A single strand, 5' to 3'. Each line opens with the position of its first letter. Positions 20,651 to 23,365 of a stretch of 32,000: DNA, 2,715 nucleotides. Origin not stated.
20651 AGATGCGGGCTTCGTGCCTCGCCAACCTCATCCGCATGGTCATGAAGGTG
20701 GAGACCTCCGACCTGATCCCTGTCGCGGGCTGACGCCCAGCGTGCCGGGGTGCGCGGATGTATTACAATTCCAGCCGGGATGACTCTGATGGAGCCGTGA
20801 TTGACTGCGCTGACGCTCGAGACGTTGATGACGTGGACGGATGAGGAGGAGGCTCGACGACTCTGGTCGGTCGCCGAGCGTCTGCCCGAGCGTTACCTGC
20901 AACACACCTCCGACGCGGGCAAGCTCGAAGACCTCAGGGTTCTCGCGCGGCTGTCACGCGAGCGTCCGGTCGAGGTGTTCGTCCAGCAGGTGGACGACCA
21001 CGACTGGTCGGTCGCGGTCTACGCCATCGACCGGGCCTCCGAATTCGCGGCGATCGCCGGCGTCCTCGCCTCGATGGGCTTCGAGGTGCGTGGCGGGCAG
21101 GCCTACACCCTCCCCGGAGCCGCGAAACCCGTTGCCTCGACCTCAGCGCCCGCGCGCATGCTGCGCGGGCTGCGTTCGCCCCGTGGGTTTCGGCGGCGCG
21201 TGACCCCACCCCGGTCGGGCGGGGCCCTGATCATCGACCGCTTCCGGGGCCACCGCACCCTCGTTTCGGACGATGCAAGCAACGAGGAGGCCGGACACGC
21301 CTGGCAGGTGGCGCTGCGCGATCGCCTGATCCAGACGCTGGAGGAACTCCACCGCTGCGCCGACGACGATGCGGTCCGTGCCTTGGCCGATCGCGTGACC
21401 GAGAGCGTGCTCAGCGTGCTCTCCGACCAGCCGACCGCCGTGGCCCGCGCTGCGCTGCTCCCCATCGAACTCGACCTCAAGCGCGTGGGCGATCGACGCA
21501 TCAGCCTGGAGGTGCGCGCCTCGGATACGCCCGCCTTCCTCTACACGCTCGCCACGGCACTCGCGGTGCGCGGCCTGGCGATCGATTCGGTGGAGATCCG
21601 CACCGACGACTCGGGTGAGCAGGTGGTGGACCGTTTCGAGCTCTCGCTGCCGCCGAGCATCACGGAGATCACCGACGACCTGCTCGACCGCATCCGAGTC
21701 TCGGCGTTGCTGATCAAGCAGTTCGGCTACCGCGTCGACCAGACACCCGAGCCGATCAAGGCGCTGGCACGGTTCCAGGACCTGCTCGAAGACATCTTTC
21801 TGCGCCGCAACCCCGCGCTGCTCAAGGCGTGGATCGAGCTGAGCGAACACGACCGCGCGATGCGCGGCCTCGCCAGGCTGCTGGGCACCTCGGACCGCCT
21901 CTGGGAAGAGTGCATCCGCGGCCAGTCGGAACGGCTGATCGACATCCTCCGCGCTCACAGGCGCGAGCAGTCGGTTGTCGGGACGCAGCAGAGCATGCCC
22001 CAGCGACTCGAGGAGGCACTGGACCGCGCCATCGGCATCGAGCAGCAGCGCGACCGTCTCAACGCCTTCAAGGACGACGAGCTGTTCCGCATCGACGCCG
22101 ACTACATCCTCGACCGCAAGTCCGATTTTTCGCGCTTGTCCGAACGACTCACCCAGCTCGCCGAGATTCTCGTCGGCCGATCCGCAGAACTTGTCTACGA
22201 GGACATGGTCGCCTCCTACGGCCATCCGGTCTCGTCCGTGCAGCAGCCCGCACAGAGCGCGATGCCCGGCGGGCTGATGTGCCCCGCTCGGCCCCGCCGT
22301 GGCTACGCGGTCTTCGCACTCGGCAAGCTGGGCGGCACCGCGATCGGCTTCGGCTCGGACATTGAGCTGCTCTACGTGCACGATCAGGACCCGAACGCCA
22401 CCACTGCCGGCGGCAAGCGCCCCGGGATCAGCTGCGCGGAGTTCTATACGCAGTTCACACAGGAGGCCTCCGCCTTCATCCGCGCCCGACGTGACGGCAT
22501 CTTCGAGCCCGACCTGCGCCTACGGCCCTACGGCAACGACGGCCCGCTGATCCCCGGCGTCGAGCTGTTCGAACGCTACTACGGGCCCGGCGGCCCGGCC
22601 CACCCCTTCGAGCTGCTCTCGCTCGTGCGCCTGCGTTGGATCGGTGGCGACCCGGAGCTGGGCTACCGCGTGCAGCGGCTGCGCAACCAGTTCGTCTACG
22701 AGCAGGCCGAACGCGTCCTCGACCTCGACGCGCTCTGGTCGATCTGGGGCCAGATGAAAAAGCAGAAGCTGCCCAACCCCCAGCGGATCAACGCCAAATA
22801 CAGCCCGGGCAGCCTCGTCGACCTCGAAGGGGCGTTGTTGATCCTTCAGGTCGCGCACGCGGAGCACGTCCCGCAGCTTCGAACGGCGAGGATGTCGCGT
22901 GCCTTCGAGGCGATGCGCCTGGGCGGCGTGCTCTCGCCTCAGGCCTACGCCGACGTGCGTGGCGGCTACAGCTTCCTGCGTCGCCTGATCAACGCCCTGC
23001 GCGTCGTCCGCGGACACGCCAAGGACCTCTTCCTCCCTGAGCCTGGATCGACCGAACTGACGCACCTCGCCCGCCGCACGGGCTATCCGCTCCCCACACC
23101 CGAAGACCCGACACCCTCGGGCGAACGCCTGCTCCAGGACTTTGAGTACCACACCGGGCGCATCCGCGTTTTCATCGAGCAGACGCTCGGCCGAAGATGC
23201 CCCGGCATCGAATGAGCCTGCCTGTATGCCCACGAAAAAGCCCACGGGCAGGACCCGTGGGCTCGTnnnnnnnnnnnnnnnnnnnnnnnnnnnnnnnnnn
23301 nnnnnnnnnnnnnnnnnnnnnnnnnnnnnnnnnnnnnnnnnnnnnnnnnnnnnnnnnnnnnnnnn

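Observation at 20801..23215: Hybrid nitrogen-signalling enzyme: two GlnD-style ACT domains fused in front of a single GlnE nucleotidyltransferase module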

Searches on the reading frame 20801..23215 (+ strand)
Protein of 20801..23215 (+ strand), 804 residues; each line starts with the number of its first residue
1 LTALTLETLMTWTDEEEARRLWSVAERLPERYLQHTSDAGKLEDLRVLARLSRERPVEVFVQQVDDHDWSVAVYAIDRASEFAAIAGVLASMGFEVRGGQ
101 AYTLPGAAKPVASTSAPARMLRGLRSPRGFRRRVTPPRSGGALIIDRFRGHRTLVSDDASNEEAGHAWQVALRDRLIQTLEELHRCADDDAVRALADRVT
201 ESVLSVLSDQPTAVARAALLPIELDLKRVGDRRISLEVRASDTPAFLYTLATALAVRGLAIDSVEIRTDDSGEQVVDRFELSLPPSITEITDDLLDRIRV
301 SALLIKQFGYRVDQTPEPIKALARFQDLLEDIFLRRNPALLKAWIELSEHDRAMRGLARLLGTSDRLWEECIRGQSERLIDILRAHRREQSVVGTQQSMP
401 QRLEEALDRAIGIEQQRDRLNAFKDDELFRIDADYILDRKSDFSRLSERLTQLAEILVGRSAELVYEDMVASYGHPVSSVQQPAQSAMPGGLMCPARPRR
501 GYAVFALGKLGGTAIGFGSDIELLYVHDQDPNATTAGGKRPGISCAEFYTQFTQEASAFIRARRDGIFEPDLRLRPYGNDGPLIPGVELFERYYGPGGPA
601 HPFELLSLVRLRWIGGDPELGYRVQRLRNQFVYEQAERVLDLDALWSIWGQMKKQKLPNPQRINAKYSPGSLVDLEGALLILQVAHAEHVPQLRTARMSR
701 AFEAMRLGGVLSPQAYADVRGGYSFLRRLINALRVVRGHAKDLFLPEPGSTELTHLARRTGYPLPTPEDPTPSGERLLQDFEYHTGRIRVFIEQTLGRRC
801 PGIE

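Call 3: search_protein_families(library=pfam, proteins=[window:20801-23215:+], max_evalue=1)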
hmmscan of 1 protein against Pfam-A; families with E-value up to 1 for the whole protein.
window:20801-23215:+ (804 aa): 3 families
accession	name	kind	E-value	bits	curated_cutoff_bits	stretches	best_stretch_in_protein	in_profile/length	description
PF03710.21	GlnE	-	3.1e-32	112.4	24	1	357-625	4-250/252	Glutamate-ammonia ligase adenylyltransferase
PF08335.16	GlnD_UR_UTase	-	5e-09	36.7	21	1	662-794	25-139/141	GlnD PII-uridylyltransferase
PF13291.12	ACT_4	-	0.018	16.1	27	1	234-275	7-48/80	ACT domain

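Call 4: search_protein_families(library=ncbifam, proteins=[window:20801-23215:+], max_evalue=1)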
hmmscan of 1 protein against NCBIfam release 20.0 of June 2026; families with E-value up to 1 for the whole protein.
window:20801-23215:+ (804 aa): 7 families
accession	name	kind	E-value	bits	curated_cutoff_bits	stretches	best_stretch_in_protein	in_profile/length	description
NF008292.0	PRK11072.1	equivalog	2.5e-42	145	487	1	310-735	514-916/946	bifunctional [glutamate--ammonia ligase]-adenylyl-L-tyrosine phosphorylase/[glutamate--ammonia-ligase] adenylyltransferase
NF010707.0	PRK14109.1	equivalog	4.3e-33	114.5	625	1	347-795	596-1004/1010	bifunctional [glutamine synthetase] adenylyltransferase/[glutamine synthetase]-adenylyl-L-tyrosine phosphorylase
NF010706.0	PRK14108.1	equivalog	1.5e-32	112.3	724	1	304-756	538-950/986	bifunctional [glutamine synthetase] adenylyltransferase/[glutamine synthetase]-adenylyl-L-tyrosine phosphorylase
NF002895.0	PRK03381.1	equivalog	2.1e-10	39.4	631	3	202-284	684-757/782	[protein-PII] uridylyltransferase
NF003467.0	PRK05092.1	equivalog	2.4e-08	32.2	959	2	229-279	848-896/940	[protein-PII] uridylyltransferase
TIGR01693.1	UTase_glnD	equivalog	1e-07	30.6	519.4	1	4-281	606-825/850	[protein-PII] uridylyltransferase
NF002837.0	PRK03059.1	equivalog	5.4e-05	21.5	1010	1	231-282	785-834/857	[protein-PII] uridylyltransferase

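Call 5: find_homologous_proteins(query=window:20801-23215:+, max_evalue=0.00001)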
Query window:20801-23215:+ (804 aa): 80 proteins with E <= 0.00001 among 8000 candidates.
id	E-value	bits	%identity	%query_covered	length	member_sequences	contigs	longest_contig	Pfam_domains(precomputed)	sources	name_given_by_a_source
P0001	0.0e+0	1779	100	99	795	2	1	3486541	PF08335.17,PF03710.22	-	-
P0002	0.0e+0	1316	75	100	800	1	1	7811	PF08335.17,PF03710.22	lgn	-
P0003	3.5e-158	546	42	95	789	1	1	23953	PF08335.17,PF03710.22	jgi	jgi:glutamate-ammonia-ligase adenylyltransferase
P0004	3.1e-153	530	39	99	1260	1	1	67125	PF08335.17,PF03710.22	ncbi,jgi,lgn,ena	-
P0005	1.2e-149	518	38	99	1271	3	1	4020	PF08335.17,PF03710.22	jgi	jgi:glutamate-ammonia-ligase adenylyltransferase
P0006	1.3e-149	518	40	93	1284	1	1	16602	PF08335.17,PF03710.22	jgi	-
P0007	1.8e-148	514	40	97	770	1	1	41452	PF08335.17,PF03710.22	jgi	jgi:glutamate-ammonia-ligase adenylyltransferase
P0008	5.4e-147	509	36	99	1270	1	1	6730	PF08335.17,PF03710.22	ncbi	-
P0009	1.4e-140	488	37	96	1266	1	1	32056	PF08335.17,PF03710.22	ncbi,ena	-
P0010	8.8e-140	485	38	96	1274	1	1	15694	PF08335.17,PF03710.22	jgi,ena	-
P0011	6.6e-138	479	38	97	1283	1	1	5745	PF08335.17,PF03710.22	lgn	-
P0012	1.7e-137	478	38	94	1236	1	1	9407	PF08335.17,PF03710.22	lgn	-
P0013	2.7e-137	477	36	98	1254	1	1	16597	PF08335.17,PF03710.22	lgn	-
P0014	6.1e-137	476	39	92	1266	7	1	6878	PF08335.17,PF03710.22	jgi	jgi:glutamate-ammonia-ligase adenylyltransferase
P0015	5.0e-135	470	41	92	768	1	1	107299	PF08335.17,PF03710.22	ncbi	-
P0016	7.1e-135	469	39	78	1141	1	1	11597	PF08335.17,PF10335.15,PF03710.22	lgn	-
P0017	5.3e-129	450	37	96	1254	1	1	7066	PF08335.17,PF03710.22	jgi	-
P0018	5.9e-129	450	35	97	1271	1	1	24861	PF08335.17,PF03710.22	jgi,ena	-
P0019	1.3e-120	422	35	96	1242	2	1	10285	PF08335.17,PF03710.22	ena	-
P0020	2.0e-117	411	34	96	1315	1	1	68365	PF08335.17,PF03710.22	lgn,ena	-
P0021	2.1e-95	339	34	95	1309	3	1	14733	PF08335.17,PF03710.22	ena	-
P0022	4.4e-51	192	27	60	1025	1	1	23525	PF08335.17,PF10335.15,PF03710.22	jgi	jgi:glutamate-ammonia-ligase adenylyltransferase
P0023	1.1e-35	141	32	32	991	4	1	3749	PF08335.17,PF10335.15,PF03710.22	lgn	-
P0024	1.7e-35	141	26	43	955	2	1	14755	PF08335.17,PF03710.22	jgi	jgi:glutamate-ammonia-ligase adenylyltransferase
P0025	3.7e-34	136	32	37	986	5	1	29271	PF08335.17,PF03710.22,PF03445.20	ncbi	-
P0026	5.2e-34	136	29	35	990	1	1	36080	PF08335.17,PF10335.15,PF03710.22,PF03445.20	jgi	jgi:[glutamine synthetase] adenylyltransferase / [glutamine synthetase]-adenylyl-L-tyrosine phosphor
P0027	1.2e-33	134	29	35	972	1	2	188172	PF08335.17,PF03710.22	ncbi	ncbi:MAG: bifunctional [glutamate--ammonia ligase]-adenylyl-L-tyrosine phosphorylase/[glutamate--amm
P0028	1.1e-32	131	26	52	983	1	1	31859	PF08335.17,PF10335.15,PF03710.22,PF03445.20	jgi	jgi:glutamate-ammonia-ligase adenylyltransferase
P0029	6.2e-32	129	29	50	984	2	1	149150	PF08335.17,PF10335.15,PF03710.22,PF03445.20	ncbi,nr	ncbi:MAG: bifunctional [glutamine synthetase] adenylyltransferase/[glutamine synthetase]-adenylyl-L-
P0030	7.7e-32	128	28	32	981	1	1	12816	PF08335.17,PF03710.22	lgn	-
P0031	3.1e-31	126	30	30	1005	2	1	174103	PF08335.17,PF03710.22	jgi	-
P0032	5.2e-31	126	25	44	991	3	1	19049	PF08335.17,PF03710.22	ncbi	ncbi:MAG: bifunctional [glutamate--ammonia ligase]-adenylyl-L-tyrosine phosphorylase/[glutamate--amm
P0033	4.9e-30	122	27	24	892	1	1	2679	PF08335.17,PF03710.22,PF03445.20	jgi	-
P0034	7.3e-30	122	30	31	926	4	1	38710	PF08335.17,PF03710.22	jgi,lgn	-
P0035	1.2e-29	121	26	53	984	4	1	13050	PF08335.17,PF03710.22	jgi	jgi:glutamate-ammonia-ligase adenylyltransferase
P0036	1.7e-29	121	26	44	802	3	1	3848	PF08335.17,PF03710.22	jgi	jgi:glutamate-ammonia-ligase adenylyltransferase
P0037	2.3e-29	120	27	45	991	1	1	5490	PF08335.17,PF03710.22,PF03445.20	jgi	jgi:glutamate-ammonia-ligase adenylyltransferase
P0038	1.0e-28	118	29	30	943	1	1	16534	PF08335.17,PF03710.22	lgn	-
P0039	2.6e-28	117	28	37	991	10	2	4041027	PF08335.17,PF03710.22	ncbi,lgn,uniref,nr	ncbi:Glutamate-ammonia-ligase adenylyltransferase [Microbacterium hydrocarbonoxydans]|uniref:Glutama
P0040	2.8e-28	117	26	41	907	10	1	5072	PF08335.17,PF03710.22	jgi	jgi:glutamate-ammonia-ligase adenylyltransferase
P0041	2.9e-28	117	27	30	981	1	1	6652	PF08335.17,PF10335.15,PF03710.22,PF03445.20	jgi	jgi:glutamate-ammonia-ligase adenylyltransferase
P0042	6.8e-28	115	26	40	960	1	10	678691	PF08335.17,PF03710.22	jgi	jgi:glutamate-ammonia-ligase adenylyltransferase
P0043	7.6e-28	115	26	39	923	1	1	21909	PF08335.17,PF03710.22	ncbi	-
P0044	2.0e-26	111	27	35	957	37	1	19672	PF08335.17,PF03710.22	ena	-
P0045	2.3e-26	110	27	24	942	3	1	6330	PF08335.17,PF03710.22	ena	-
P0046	5.0e-26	109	29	36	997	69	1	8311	PF08335.17,PF10335.15,PF03710.22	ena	-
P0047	7.0e-26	109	29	36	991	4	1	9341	PF08335.17,PF03710.22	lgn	-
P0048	1.5e-25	108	29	36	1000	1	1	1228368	PF08335.17,PF03710.22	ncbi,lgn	ncbi:bifunctional [glutamine synthetase] adenylyltransferase/[glutamine synthetase]-adenylyl-L-tyros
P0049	1.5e-25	108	26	36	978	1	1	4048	PF08335.17,PF03710.22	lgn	-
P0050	1.8e-25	107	24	41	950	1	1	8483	PF08335.17,PF03710.22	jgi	-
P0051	3.2e-25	107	26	31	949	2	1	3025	PF08335.17,PF03710.22,PF03445.20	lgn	-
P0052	7.5e-25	105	27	39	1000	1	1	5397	PF08335.17,PF10335.15,PF03710.22,PF03445.20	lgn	-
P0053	9.0e-25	105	26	53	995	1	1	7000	PF08335.17,PF03710.22,PF03445.20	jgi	jgi:[glutamine synthetase] adenylyltransferase / [glutamine synthetase]-adenylyl-L-tyrosine phosphor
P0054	2.6e-24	104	29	31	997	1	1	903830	PF08335.17,PF03710.22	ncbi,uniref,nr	ncbi:bifunctional [glutamine synthetase] adenylyltransferase/[glutamine synthetase]-adenylyl-L-tyros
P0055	2.8e-24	103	27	33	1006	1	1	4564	PF08335.17,PF03710.22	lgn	-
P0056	2.8e-24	103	26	38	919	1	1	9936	PF08335.17,PF03710.22,PF03445.20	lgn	-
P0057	3.5e-24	103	29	33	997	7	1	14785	PF08335.17,PF03710.22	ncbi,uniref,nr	ncbi:bifunctional [glutamine synthetase] adenylyltransferase/[glutamine synthetase]-adenylyl-L-tyros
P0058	7.3e-24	102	27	37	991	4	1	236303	PF08335.17,PF03710.22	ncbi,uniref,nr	ncbi:bifunctional [glutamine synthetase] adenylyltransferase/[glutamine synthetase]-adenylyl-L-tyros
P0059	8.0e-24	102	27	30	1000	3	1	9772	PF08335.17,PF10335.15,PF03710.22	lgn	-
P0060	8.4e-24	102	28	33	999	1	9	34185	PF08335.17,PF10335.15,PF03710.22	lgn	-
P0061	4.9e-23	99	28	30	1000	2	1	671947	PF08335.17,PF03710.22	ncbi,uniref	ncbi:bifunctional [glutamine synthetase] adenylyltransferase/[glutamine synthetase]-adenylyl-L-tyros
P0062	8.6e-23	99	28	30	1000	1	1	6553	PF08335.17,PF10335.15,PF03710.22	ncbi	ncbi:MAG: bifunctional [glutamine synthetase] adenylyltransferase/[glutamine synthetase]-adenylyl-L-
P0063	1.7e-22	98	29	25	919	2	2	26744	PF08335.17,PF03710.22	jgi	jgi:glutamate-ammonia-ligase adenylyltransferase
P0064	3.6e-22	96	28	30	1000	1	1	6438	PF08335.17,PF10335.15,PF03710.22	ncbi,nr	ncbi:MAG TPA: bifunctional [glutamine synthetase] adenylyltransferase/[glutamine synthetase]-adenyly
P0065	4.8e-22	96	25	47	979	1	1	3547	PF08335.17,PF03710.22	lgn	-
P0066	7.7e-22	95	26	30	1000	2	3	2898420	PF08335.17,PF10335.15,PF03710.22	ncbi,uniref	ncbi:bifunctional [glutamine synthetase] adenylyltransferase/[glutamine synthetase]-adenylyl-L-tyros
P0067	1.2e-21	95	28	37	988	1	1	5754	PF08335.17,PF03710.22,PF03445.20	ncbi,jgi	jgi:glutamate-ammonia-ligase adenylyltransferase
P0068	3.1e-21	93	24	30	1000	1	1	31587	PF08335.17,PF03710.22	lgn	-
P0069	1.2e-20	91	26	29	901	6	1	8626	PF08335.17,PF03710.22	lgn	-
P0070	2.7e-20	90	28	33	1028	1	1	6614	PF08335.17,PF10335.15,PF03710.22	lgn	-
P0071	3.9e-20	90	26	36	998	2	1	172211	PF08335.17,PF03710.22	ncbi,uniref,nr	ncbi:bifunctional [glutamine synthetase] adenylyltransferase/[glutamine synthetase]-adenylyl-L-tyros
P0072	4.2e-19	86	27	29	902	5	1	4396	PF08335.17,PF03710.22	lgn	-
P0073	1.7e-18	84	30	30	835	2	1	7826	PF08335.17,PF03710.22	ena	-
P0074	1.8e-17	81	29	36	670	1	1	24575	PF08335.17,PF10335.15,PF03710.22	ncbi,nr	ncbi:MAG TPA: bifunctional glutamine-synthetase adenylyltransferase/deadenyltransferase, partial [Mi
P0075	2.2e-16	77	27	37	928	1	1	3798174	PF08335.17,PF03710.22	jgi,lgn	jgi:glutamate-ammonia-ligase adenylyltransferase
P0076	9.3e-16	75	29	25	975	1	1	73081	PF08335.17,PF03710.22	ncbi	ncbi:MAG: bifunctional [glutamine synthetase] adenylyltransferase/[glutamine synthetase]-adenylyl-L-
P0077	9.5e-16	75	33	23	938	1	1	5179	PF08335.17,PF03710.22,PF03445.20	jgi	jgi:[glutamine synthetase] adenylyltransferase / [glutamine synthetase]-adenylyl-L-tyrosine phosphor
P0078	3.6e-15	73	25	27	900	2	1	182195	PF08335.17,PF03710.22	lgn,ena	-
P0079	4.1e-15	73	24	46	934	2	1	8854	PF08335.17,PF03710.22,PF03445.20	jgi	-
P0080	1.4e-14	71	26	30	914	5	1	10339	PF08335.17,PF03710.22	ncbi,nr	ncbi:MAG: bifunctional [glutamine synthetase] adenylyltransferase/[glutamine synthetase]-adenylyl-L-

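Call 6: search_solved_structures(query=window:20801-23215:+, max_evalue=1, show_alignments=2)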
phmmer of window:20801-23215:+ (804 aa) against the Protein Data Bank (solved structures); distinct sequences matched with E-value up to 1: 3.
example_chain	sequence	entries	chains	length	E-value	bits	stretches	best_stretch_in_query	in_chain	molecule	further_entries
3k7d_A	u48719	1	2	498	4e-23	84.6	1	413-745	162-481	Glutamate-ammonia-ligase adenylyltransferase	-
1v4a_A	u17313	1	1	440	1.8e-18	69.2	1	500-738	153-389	Glutamate-ammonia-ligase adenylyltransferase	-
4wbd_A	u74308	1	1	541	0.051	14.9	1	254-369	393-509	BSHC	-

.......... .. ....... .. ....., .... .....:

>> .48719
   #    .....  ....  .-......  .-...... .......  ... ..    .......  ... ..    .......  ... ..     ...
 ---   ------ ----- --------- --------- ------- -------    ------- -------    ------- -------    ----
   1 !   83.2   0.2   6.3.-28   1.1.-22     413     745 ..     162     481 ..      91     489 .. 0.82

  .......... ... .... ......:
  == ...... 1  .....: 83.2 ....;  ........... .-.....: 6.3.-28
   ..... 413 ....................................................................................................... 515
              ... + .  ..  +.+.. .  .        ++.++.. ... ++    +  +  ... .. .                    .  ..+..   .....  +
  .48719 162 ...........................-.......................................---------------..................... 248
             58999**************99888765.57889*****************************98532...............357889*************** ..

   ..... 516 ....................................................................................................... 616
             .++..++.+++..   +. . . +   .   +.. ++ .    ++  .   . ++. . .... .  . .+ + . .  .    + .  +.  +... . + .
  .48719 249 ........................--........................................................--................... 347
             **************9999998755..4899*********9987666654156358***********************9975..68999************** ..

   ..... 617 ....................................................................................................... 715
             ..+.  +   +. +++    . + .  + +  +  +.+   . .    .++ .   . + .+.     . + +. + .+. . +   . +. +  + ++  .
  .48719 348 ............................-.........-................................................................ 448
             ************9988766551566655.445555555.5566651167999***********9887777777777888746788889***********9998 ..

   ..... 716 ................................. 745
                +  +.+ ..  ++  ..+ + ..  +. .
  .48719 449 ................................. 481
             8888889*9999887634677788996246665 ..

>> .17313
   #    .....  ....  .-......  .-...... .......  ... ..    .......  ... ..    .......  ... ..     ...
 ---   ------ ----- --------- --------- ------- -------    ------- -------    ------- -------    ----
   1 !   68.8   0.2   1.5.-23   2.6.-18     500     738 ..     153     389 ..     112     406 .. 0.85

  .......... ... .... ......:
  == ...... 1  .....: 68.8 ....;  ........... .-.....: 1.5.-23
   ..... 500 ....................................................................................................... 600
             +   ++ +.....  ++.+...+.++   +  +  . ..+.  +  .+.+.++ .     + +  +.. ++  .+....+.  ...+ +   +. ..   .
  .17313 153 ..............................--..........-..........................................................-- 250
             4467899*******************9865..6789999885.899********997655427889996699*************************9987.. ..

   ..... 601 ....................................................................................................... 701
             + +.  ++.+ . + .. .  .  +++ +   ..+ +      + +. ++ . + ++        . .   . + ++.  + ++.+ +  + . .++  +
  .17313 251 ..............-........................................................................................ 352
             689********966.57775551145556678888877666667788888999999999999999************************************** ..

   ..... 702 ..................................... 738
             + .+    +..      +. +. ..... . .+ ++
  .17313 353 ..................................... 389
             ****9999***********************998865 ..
